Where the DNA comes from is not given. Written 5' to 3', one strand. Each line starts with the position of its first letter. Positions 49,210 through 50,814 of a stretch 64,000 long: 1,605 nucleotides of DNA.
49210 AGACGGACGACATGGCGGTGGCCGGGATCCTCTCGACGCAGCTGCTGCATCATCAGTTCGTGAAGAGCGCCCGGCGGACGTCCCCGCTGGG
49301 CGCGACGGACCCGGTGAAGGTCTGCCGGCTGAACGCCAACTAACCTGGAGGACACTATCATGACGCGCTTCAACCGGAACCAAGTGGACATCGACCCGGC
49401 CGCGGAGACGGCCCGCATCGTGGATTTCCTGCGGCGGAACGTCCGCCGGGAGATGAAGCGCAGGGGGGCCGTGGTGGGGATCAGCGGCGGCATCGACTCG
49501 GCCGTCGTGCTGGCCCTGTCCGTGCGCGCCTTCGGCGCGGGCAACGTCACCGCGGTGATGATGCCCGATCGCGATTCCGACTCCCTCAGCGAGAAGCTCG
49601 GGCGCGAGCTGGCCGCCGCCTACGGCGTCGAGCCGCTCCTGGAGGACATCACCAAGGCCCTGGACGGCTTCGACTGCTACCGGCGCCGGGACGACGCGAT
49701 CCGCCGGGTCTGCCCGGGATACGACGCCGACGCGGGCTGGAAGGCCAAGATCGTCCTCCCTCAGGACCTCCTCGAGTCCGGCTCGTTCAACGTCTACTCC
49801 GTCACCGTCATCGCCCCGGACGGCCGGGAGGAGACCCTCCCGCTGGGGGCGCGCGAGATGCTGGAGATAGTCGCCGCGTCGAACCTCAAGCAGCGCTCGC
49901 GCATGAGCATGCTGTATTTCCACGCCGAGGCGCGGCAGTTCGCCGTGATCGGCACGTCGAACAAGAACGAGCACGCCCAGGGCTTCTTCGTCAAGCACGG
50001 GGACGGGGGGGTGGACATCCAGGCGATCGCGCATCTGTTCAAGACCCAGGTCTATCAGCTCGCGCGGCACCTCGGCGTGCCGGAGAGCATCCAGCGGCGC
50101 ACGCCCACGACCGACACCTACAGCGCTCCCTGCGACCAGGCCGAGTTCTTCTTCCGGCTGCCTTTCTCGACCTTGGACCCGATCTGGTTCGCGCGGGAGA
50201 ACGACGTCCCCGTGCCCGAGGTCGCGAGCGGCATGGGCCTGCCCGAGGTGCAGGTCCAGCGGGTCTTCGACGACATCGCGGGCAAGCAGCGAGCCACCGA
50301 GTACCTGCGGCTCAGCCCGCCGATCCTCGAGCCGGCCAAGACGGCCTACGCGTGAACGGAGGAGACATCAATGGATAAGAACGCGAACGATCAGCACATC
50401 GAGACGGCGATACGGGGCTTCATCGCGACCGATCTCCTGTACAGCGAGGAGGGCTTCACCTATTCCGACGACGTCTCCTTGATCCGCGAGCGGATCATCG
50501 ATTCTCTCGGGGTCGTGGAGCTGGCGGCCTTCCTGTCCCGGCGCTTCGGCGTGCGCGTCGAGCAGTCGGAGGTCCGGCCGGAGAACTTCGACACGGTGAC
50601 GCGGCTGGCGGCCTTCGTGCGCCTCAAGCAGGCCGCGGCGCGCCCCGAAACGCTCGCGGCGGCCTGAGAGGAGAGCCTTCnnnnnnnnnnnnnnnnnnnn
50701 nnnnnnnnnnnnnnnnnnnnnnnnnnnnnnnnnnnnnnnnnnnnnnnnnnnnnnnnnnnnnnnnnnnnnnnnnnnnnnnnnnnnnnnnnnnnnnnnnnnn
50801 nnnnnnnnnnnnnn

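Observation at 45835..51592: Tight five-gene operon (acyl-AMP ligase, AsnB-like amidotransferase, NadE-like amidoligase, ACP, LpxD-like N-acyltransferase): candidate pathway for an N-acylated, amidated lipid or small molecule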

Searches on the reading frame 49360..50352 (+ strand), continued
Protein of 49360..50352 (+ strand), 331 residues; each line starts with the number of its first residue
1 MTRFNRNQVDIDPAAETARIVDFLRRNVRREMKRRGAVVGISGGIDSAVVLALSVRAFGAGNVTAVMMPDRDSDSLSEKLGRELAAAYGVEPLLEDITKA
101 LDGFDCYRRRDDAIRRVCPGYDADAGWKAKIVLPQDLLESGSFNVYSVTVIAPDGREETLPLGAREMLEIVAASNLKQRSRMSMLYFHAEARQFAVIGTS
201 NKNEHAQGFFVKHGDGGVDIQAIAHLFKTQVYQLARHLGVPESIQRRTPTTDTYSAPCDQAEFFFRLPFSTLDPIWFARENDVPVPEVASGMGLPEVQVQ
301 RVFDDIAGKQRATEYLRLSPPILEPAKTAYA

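Call 83: search_protein_families(library=pfam, proteins=[L008:10981-13614:+, L013:7590-8867:+, L016:12289-14610:+, L019:12314-13765:+, L021:12511-18135:+, L026:10399-15648:+, L042:12984-16661:+], max_evalue=0.0001)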
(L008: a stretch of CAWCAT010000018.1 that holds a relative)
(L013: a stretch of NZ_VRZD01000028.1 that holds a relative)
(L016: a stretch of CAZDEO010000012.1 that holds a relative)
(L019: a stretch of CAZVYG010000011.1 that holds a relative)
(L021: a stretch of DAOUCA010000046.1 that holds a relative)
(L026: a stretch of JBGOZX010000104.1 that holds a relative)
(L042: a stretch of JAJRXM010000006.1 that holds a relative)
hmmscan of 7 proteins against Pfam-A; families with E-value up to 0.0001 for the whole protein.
L008:10981-13614:+ (877 aa): 4 families
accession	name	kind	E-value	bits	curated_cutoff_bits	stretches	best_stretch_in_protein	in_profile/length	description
PF00668.25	Condensation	-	1.6e-74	251.7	30.6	1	42-467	3-441/456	Condensation domain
PF00975.26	Thioesterase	-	1.8e-23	84.4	26.4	1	593-837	2-212/226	Thioesterase domain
PF00550.31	PP-binding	-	1.8e-16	60.6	20.8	1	508-570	3-67/67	Phosphopantetheine attachment site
PF12697.13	Abhydrolase_6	-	4.7e-05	24.6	26.3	0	594-839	1-211/217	Alpha/beta hydrolase family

L013:7590-8867:+ (425 aa): 1 family
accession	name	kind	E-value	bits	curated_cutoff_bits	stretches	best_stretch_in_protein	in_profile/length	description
PF07690.21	MFS_1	-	3e-56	191.2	33.4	2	24-274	1-234/347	Major Facilitator Superfamily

L016:12289-14610:+ (773 aa): 1 family
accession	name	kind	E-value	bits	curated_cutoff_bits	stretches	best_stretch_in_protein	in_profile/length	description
PF13385.13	Laminin_G_3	-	1.4e-31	110.1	27.6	2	69-215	16-150/151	Concanavalin A-like lectin/glucanases superfamily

L019:12314-13765:+ (483 aa): 2 families
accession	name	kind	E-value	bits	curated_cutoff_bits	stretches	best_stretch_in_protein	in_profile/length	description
PF02397.22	Bac_transf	-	1e-59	201.5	27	1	47-235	1-174/179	Bacterial sugar transferase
PF13727.12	CoA_binding_3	-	6.3e-09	36.5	25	1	306-471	17-173/175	CoA-binding domain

L021:12511-18135:+ (1874 aa): 15 families
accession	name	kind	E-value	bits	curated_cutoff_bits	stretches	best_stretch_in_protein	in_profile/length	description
PF00109.32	ketoacyl-synt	-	5.3e-71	239.6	20.8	1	15-265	3-252/252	Beta-ketoacyl synthase, N-terminal domain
PF08659.16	KR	-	1.2e-64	217.9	22.6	1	1457-1633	1-179/180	KR domain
PF00698.26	Acyl_transf_1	-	9.2e-63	213.1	32.7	1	550-868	2-318/319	Acyl transferase domain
PF02801.28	Ketoacyl-synt_C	-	5.6e-40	136.5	20.8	1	274-389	2-118/119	Beta-ketoacyl synthase, C-terminal domain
PF14765.12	PS-DH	-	2.1e-27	96.1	23.7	1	1042-1193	2-164/166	Polyketide synthase dehydratase N-terminal domain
PF22621.2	CurL-like_PKS_C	-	2.4e-20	72.7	27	1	458-521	1-64/64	CurL-like, PKS C-terminal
PF21089.3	PKS_DH_N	-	1.2e-19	70.6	27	1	911-1012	2-99/103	Polyketide synthase dehydratase domain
PF16197.11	KAsynt_C_assoc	-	5.2e-15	56.2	33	1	392-506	1-107/111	Ketoacyl-synthetase C-terminal extension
PF00106.31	adh_short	-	1.2e-13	51.4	26.6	1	1459-1615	3-161/195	short chain dehydrogenase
PF00550.31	PP-binding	-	4.7e-13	49.6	20.8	1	1754-1819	3-67/67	Phosphopantetheine attachment site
PF22336.2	RhiE-like_linker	-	1.2e-10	41.7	27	1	462-527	2-66/67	RhiE-like, KS-MAT linker domain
PF21394.3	Beta-ketacyl_N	-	7.5e-09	35.9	26.9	1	1234-1338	4-108/170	Beta-ketoacyl synthase-like, N-terminal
PF13561.12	adh_short_C2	-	4.7e-07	30.1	27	1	1467-1616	7-156/236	Enoyl-(Acyl carrier protein) reductase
PF01370.27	Epimerase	-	4.7e-07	29.9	20.9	0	1460-1599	2-123/240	NAD dependent epimerase/dehydratase family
PF00108.29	Thiolase_N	-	1.7e-05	24.7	26.4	1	173-214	71-112/260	Thiolase, N-terminal domain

L026:10399-15648:+ (1749 aa): 3 families
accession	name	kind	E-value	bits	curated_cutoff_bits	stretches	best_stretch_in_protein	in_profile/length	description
PF13313.11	DUF4082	-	6.4e-12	46.1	28.4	1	36-148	10-117/143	Domain of unknown function (DUF4082)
PF13573.12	SprB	-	2.9e-08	33.6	28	0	943-958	19-33/37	SprB repeat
PF16764.11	Sharpin_PH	-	4.5e-06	26.9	27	0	279-319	69-109/121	Sharpin PH domain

L042:12984-16661:+ (1225 aa): 3 families
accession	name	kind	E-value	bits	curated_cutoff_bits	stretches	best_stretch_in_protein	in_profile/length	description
PF00082.27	Peptidase_S8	-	8.2e-46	157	21.8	1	176-451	2-275/288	Subtilase family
PF18962.6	Por_Secre_tail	-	1.3e-11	45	27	1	1147-1222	2-74/75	Secretion system C-terminal sorting domain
PF13517.12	FG-GAP_3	-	2.6e-08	34.8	26.9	0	905-969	1-60/61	FG-GAP-like repeat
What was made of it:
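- The module is followed directly by C-T-TE (L008) and by KS-AT-DH-KR-ACP (L021) (call 83). The module is directly coupled to an NRPS C-T-TE protein (L008) and to a PKS module (L021) (call 83).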

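Call 93: search_protein_representatives(protein=window:49360-50352:+)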
Query: 331 residues. Proteins with E-value up to 0.001 (for the whole library): 8159; up to 1e-10: 3144; up to 1e-30: 253. The best 150 are listed.
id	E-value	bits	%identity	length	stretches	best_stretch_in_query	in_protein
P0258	2.5e-96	339.0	53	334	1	10-320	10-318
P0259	1.1e-91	323.7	50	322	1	4-321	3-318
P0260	2.3e-86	306.2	47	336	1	4-325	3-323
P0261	5.5e-83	295.2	59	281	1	9-239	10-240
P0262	5.8e-80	285.2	47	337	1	9-321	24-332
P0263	3.2e-77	276.2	49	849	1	6-317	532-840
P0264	2.4e-76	273.4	54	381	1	2-246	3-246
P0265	9.9e-76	271.3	44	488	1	10-325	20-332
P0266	3.0e-75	269.8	47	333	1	10-326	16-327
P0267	1.0e-73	264.7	57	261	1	2-231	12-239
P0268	3.5e-73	263.0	45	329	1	12-326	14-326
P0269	4.1e-72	259.5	44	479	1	9-326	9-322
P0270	1.9e-69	250.7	41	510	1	9-323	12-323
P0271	2.9e-67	243.5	42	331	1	12-324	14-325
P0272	1.3e-66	241.3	46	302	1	5-273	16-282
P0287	2.6e-59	217.4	49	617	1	30-275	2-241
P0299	1.0e-54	202.3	47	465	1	4-256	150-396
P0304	1.0e-53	199.0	38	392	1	6-324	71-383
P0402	8.3e-38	146.8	47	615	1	36-248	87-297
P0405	1.5e-37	145.9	40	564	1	2-245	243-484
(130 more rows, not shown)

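Call 94: search_protein_families(library=pfam, proteins=[P0263, P0265, P0269, P0270, P0287, P0299, P0402, P0405, P0304, P0264], max_evalue=0.001)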
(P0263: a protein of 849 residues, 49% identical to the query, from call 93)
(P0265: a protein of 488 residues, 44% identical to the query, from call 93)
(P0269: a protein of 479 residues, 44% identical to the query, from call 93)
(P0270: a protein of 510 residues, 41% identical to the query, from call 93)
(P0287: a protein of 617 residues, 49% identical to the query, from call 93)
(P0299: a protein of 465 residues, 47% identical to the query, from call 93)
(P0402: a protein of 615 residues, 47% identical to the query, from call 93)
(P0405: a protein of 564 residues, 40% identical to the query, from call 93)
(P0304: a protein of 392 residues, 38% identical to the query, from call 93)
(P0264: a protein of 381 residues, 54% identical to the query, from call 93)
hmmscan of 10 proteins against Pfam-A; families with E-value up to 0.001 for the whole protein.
P0263 (849 aa): 4 families
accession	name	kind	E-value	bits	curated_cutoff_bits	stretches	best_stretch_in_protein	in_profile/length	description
PF00501.34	AMP-binding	-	1.5e-82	277.9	29.9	1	10-372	2-384/384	AMP-binding enzyme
PF02540.23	NAD_synthase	-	7.6e-47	159.9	21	2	692-822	97-225/242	NAD synthase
PF13193.12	AMP-binding_C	-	5.4e-13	50.1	24.5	1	428-504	1-76/76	AMP-binding enzyme C-terminal domain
PF03054.22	tRNA_Me_trans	-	0.00099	19.3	20.6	0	563-600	3-38/202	tRNA methyl transferase HUP domain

P0265 (488 aa): 2 families
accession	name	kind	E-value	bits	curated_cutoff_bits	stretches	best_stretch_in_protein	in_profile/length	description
PF02540.23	NAD_synthase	-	5.6e-46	157.1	21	2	172-314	93-233/242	NAD synthase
PF03054.22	tRNA_Me_trans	-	8.2e-06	26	20.6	0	47-82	3-36/202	tRNA methyl transferase HUP domain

P0269 (479 aa): 2 families
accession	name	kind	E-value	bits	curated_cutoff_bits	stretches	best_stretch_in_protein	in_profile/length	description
PF02540.23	NAD_synthase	-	3.6e-53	180.6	21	2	163-303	96-233/242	NAD synthase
PF01648.25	ACPS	-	2e-13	50.8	25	1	334-425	2-94/111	4'-phosphopantetheinyl transferase superfamily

P0270 (510 aa): 4 families
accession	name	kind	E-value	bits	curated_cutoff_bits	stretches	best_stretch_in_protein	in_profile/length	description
PF02540.23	NAD_synthase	-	3.2e-36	125.1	21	2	169-287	97-213/242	NAD synthase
PF00550.31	PP-binding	-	7.9e-14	52.1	20.8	1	447-507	2-65/67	Phosphopantetheine attachment site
PF13193.12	AMP-binding_C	-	2.5e-10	41.6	24.5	1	343-417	1-75/76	AMP-binding enzyme C-terminal domain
PF03054.22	tRNA_Me_trans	-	0.00053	20.1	20.6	0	41-91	4-51/202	tRNA methyl transferase HUP domain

P0287 (617 aa): 3 families
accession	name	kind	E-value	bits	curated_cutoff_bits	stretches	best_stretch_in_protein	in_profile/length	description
PF02540.23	NAD_synthase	-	8.3e-36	123.8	21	2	135-236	97-196/242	NAD synthase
PF13522.11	GATase_6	-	1e-25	90.7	27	1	335-453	1-119/130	Glutamine amidotransferase domain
PF13537.11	GATase_7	-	4.2e-23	82.1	25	1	351-454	2-106/123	Glutamine amidotransferase domain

P0299 (465 aa): 2 families
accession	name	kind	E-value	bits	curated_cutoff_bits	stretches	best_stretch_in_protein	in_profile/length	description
PF02540.23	NAD_synthase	-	3.6e-44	151.1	21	2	311-393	99-181/242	NAD synthase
PF03054.22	tRNA_Me_trans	-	0.00085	19.5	20.6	0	183-220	3-38/202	tRNA methyl transferase HUP domain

P0402 (615 aa): 1 family
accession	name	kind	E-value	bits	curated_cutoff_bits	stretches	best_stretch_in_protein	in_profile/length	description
PF02540.23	NAD_synthase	-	4.1e-21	75.7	21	1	216-294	95-173/242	NAD synthase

P0405 (564 aa): 3 families
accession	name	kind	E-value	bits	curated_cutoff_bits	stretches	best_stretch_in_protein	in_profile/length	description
PF02540.23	NAD_synthase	-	3.3e-35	121.8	21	2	410-482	99-171/242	NAD synthase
PF00501.34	AMP-binding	-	2.2e-20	73.2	29.9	1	6-89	298-384/384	AMP-binding enzyme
PF00733.27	Asn_synthase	-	0.00074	19.7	21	0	261-299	2-41/354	Asparagine synthase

P0304 (392 aa): 1 family
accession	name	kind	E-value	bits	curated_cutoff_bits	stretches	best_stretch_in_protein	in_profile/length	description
PF02540.23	NAD_synthase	-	9.9e-30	103.9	21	2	230-366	99-233/242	NAD synthase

P0264 (381 aa): 1 family
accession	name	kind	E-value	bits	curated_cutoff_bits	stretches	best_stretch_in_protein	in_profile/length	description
PF02540.23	NAD_synthase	-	2.9e-44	151.5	21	2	169-245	97-173/242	NAD synthase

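Call 95: list_cluster_members(proteins=[P0263, P0269, P0270])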
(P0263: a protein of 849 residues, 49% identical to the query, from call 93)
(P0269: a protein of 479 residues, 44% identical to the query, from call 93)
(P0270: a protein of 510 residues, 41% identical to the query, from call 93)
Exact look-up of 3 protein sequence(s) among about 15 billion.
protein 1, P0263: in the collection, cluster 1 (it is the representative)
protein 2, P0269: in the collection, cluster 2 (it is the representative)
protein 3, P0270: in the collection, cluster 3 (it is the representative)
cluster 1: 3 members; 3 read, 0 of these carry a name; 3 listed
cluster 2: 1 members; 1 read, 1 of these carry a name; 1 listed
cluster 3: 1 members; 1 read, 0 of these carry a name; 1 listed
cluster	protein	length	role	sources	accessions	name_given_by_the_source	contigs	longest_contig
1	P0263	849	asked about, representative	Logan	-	-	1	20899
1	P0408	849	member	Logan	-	-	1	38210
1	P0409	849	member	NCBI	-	-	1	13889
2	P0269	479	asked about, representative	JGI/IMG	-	NAD+ synthase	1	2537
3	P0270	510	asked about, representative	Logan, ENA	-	-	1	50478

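Call 96: find_encoding_contigs(protein=P0263, flank=8000, max_places=2)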
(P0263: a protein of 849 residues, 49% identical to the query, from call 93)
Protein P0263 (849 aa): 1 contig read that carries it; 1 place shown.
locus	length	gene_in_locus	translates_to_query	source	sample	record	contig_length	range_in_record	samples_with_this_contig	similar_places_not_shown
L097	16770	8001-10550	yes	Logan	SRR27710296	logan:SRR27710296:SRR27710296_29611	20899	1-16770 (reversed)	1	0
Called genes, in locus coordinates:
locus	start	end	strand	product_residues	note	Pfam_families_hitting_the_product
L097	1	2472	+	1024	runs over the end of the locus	PF00873:ACR_tran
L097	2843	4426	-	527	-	-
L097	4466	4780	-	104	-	-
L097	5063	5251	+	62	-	-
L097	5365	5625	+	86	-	-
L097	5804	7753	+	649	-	PF13522:GATase_6, PF13537:GATase_7, PF00733:Asn_synthase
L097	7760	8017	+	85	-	-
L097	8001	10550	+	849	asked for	PF00501:AMP-binding, PF13193:AMP-binding_C, PF02540:NAD_synthase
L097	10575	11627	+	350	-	-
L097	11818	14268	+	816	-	PF13320:GH123_cat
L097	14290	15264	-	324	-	PF02737:3HCDH_N, PF00725:3HCDH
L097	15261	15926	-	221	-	PF01144:CoA_trans, PF13336:AcetylCoA_hyd_C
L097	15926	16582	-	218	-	PF01144:CoA_trans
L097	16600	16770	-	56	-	?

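Call 97: find_encoding_contigs(protein=P0270, flank=8000, max_places=1)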
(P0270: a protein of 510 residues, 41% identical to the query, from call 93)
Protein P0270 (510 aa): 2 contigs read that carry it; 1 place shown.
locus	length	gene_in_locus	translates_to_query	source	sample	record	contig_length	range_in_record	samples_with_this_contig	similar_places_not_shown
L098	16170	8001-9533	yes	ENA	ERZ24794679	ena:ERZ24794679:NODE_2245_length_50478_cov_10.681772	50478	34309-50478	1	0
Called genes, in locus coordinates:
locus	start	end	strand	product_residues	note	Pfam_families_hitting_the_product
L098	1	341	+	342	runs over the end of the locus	PF08240:ADH_N, PF00107:ADH_zinc_N, PF13602:ADH_zinc_N_2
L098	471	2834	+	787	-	PF22666:Glyco_hydro_2_N2, PF00703:Glyco_hydro_2 (faint)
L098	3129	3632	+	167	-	PF13302:Acetyltransf_3, PF13420:Acetyltransf_4, PF00583:Acetyltransf_1, PF13508:Acetyltransf_7 (weak), PF08445:FR47 (weak)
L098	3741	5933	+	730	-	-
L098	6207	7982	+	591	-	PF00501:AMP-binding, PF13193:AMP-binding_C (weak), PF00550:PP-binding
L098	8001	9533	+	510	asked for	PF02540:NAD_synthase, PF13193:AMP-binding_C, PF00550:PP-binding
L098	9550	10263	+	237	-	PF00657:Lipase_GDSL, PF13472:Lipase_GDSL_2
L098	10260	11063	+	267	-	PF12697:Abhydrolase_6, PF12146:Hydrolase_4 (weak)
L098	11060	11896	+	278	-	PF00561:Abhydrolase_1 (weak), PF12146:Hydrolase_4 (weak)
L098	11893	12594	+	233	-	PF17837:4PPT_N, PF01648:ACPS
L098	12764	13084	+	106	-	PF09862:DUF2089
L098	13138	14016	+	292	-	-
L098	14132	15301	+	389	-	-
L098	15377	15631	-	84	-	-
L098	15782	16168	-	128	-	?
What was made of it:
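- NadE::AMP-binding_C::PP-binding and NadE::PPTase fusions also exist (calls 94, 97). L098 combines an A-T protein, the NadE-A_sub-T fusion, hydrolases and a PPTase (call 97). Domain fusions to the ligase, a carrier protein and a PPTase (calls 94-97).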

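Call 100: search_protein_families(library=pfam, proteins=[L097:10575-11627:+, L098:3741-5933:+], max_evalue=0.01)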
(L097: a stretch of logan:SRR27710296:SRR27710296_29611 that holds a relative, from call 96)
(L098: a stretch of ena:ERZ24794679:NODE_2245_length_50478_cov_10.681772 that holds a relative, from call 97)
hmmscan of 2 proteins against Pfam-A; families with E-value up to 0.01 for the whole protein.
L097:10575-11627:+ (350 aa): 2 families
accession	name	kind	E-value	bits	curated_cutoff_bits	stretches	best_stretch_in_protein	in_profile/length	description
PF17668.7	Acetyltransf_17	-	3.9e-05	24.7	25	1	215-280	7-77/114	Acetyltransferase (GNAT) domain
PF13527.13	Acetyltransf_9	-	0.00055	20.4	25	1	18-130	13-126/127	Acetyltransferase (GNAT) domain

L098:3741-5933:+ (730 aa): 0 families
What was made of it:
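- The ligase::NadE fusion P0263 is found in three independent assemblies within an AsnB-ACP-[LIG::NadE]-GNAT locus (calls 94-96, 100).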

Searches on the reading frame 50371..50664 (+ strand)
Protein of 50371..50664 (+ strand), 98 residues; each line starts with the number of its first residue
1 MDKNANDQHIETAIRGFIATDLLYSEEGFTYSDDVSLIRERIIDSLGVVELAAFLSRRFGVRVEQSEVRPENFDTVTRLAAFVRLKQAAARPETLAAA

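Call 5: search_protein_families(library=ncbifam, proteins=[window:50371-50664:+], max_evalue=0.001)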
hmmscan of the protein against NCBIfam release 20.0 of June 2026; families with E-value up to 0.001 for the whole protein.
window:50371-50664:+ (98 aa): 4 families
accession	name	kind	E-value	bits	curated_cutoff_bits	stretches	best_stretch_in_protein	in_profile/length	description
NF058660.1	cispen_ACP_AmcB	equivalog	1.6e-11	44.2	80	1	10-86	2-78/80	cispentacin biosynthesis acyl carrier protein AmcB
NF052616.1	ACP_for_OlsHI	equivalog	3e-11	43.5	130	1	9-89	3-83/83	ornithine lipid biosynthesis acyl carrier protein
NF003464.0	PRK05087.1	equivalog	8.3e-06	25.7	68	1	26-83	17-74/78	D-alanine--poly(phosphoribitol) ligase subunit DltC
NF005798.0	PRK07639.1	equivalog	8.1e-05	23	100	1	32-87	27-82/91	petrobactin biosynthesis protein AsbD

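Call 6: search_protein_families(library=pfam, proteins=[window:50371-50664:+], max_evalue=0.001)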
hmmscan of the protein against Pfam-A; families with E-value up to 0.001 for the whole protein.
window:50371-50664:+ (98 aa): 1 family
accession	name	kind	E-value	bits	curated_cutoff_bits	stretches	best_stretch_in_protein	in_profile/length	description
PF00550.31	PP-binding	-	0.0006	20.4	20.8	1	43-83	29-67/67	Phosphopantetheine attachment site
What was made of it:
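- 50371..50667 (+): G4: dedicated carrier protein (98 aa, phosphopantetheine attachment at Ser45 in IDSLG). Weak PP-binding hit, and weak AmcB, OlsHI-ACP and DltC hits (calls 5, 6).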
